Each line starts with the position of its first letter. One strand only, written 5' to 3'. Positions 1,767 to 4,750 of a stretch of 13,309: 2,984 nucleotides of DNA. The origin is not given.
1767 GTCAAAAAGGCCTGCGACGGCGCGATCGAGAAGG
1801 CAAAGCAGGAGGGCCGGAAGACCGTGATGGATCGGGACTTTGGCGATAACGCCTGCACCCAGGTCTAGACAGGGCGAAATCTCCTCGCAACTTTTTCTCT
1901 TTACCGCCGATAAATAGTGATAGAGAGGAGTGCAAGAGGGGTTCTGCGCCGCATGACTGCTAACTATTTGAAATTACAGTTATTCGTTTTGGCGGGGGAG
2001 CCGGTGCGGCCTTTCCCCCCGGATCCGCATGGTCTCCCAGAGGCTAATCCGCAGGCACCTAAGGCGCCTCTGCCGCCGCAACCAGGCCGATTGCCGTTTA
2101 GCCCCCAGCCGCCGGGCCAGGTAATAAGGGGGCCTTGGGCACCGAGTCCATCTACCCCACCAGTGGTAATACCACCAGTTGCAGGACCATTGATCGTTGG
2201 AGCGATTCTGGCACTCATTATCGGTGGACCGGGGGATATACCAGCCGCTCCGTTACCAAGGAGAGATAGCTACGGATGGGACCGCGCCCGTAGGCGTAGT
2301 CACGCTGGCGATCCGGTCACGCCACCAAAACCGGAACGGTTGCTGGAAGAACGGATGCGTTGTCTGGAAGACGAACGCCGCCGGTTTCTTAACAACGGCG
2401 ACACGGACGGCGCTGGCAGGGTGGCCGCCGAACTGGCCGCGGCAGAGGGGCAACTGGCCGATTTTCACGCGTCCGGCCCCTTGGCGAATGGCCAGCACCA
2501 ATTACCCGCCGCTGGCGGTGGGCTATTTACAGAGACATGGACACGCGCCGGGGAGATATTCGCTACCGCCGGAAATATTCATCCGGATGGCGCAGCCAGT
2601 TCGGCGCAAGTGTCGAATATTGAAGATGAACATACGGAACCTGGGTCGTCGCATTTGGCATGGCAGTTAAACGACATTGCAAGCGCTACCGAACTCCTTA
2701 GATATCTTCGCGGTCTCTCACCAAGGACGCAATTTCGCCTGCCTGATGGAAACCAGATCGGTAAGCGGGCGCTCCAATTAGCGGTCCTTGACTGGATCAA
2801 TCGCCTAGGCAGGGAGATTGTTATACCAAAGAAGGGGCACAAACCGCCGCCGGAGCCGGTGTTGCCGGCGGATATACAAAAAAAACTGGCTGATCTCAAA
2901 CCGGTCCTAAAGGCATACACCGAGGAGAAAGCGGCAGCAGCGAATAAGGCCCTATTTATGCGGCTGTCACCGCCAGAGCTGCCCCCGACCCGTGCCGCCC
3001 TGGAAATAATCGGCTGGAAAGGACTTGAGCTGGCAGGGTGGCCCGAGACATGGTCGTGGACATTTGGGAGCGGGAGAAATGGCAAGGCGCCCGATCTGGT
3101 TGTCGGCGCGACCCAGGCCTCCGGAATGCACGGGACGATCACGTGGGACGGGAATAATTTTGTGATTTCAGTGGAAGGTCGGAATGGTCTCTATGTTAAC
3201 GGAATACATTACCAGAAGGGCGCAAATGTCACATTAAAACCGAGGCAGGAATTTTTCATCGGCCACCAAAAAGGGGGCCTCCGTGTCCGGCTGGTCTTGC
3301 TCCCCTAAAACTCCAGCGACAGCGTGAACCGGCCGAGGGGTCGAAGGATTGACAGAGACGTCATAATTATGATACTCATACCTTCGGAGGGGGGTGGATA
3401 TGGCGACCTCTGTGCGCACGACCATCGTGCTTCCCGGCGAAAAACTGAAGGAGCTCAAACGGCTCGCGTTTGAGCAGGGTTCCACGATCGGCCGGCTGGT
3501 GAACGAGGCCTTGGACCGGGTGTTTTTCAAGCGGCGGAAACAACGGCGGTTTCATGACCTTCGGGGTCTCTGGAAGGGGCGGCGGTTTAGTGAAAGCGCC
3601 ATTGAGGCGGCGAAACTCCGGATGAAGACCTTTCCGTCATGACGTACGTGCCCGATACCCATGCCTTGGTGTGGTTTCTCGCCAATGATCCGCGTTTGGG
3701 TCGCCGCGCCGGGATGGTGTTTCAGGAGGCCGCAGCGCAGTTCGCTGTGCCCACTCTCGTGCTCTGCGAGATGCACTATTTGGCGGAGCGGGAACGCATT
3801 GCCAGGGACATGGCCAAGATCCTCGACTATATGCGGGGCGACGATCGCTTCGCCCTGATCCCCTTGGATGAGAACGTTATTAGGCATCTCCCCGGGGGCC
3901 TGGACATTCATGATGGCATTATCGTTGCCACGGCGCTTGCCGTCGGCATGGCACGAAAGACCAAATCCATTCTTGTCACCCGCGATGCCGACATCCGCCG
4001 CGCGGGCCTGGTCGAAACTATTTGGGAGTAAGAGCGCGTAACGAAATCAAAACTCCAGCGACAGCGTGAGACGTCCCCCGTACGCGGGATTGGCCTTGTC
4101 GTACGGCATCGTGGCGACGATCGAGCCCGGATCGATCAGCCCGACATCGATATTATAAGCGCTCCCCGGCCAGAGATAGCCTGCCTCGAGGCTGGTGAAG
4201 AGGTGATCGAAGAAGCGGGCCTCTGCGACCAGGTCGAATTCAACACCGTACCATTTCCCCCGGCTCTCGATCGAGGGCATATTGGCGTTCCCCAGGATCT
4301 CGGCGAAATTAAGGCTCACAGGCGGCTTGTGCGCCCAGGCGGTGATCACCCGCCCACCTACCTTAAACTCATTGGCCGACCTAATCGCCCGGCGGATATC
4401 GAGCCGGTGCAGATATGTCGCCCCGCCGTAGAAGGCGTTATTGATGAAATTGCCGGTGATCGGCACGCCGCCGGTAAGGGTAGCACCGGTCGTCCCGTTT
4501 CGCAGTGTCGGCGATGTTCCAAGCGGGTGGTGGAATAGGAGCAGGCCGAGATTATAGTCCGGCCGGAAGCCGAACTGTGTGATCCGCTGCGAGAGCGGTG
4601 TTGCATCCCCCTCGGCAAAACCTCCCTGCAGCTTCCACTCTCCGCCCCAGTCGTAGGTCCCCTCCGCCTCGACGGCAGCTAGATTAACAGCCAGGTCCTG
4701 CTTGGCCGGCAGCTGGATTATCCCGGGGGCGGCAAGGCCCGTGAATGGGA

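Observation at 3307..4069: vapBC toxin-antitoxin cassette bracketed by 21-bp direct repeats that rebuild the 3' end of the outer-membrane-protein gene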

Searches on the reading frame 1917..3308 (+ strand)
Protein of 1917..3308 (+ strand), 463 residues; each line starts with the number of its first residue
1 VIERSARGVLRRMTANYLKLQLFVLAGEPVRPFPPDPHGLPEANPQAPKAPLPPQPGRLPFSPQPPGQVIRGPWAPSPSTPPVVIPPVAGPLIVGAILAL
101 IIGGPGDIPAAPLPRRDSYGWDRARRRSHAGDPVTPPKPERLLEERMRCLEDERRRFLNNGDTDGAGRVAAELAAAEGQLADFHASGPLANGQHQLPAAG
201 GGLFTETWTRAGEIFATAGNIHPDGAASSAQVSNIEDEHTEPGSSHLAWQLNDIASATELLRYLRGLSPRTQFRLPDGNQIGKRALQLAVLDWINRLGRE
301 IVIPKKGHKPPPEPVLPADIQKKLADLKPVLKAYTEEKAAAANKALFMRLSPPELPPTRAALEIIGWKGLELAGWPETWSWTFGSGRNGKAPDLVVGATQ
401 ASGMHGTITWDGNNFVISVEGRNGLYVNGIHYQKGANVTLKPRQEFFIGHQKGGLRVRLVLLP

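Call 4: search_protein_families(library=pfam, proteins=[window:1917-3308:+], max_evalue=0.01)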
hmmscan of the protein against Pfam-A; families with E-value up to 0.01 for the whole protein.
window:1917-3308:+ (463 aa): 1 family
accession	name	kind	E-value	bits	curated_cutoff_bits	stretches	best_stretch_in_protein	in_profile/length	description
PF00498.31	FHA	-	1.6e-06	28.9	20.7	1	386-446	4-64/67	FHA domain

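Call 23: find_homologous_proteins(query=window:1917-3305:+, max_evalue=0.00001)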
Query window:1917-3305:+ (463 aa): 1 proteins with E <= 0.00001 among 8000 candidates.
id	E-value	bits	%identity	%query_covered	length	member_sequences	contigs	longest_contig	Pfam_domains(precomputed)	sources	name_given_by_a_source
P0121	6.9e-250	848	100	80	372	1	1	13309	PF00498.32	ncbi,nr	ncbi:MAG: FHA domain-containing protein [Deltaproteobacteria bacterium]|nr:FHA domain-containing pro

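Call 55: find_encoding_contigs(protein=P0121, flank=4000, max_places=10)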
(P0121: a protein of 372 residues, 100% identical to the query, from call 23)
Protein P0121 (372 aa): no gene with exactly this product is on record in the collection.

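Call 68: search_protein_families(library=ncbifam, proteins=[window:1917-3305:+], max_evalue=0.001)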
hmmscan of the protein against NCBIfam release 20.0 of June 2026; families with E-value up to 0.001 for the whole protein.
window:1917-3305:+ (463 aa): 0 families

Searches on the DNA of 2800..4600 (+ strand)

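Call 52: search_rna_families(source=window, start=2800, end=4600, threshold=evalue, max_evalue=1)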
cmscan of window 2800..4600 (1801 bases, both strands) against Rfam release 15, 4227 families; matches with E-value up to 1: 0.
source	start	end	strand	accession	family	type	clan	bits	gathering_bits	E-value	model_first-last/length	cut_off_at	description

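Call 58: search_dna_similar(query=window:3300-4075:+, collection=plasmids, mode=distant, max_rows=10)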
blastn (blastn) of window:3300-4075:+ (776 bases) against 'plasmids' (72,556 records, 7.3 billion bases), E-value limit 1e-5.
No match.

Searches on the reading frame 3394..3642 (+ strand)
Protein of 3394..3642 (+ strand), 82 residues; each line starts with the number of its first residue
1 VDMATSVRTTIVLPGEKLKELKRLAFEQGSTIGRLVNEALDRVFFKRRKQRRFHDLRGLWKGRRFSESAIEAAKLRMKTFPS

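Call 4: search_protein_families(library=pfam, proteins=[window:3394-3642:+], max_evalue=0.01)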
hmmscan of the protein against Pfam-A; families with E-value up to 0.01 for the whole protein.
window:3394-3642:+ (82 aa): 2 families
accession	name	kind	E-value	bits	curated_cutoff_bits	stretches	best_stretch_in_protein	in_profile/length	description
PF20605.4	Antitox_RHH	-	2.4e-07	31.3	27.2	1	19-51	17-49/50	Antitoxin-like ribbon-helix-helix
PF07878.17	RHH_5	-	0.0016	18.6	26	1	6-37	1-32/43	CopG-like RHH_1 or ribbon-helix-helix domain, RHH_5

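Call 57: find_encoding_contigs(protein=window:3400-3639:+, flank=4000, max_places=10)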
Protein window:3400-3639:+ (80 aa): no gene with exactly this product is on record in the collection.

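Call 68: search_protein_families(library=ncbifam, proteins=[window:3400-3639:+], max_evalue=0.001)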
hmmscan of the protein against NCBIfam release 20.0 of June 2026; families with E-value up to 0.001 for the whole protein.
window:3400-3639:+ (80 aa): 0 families
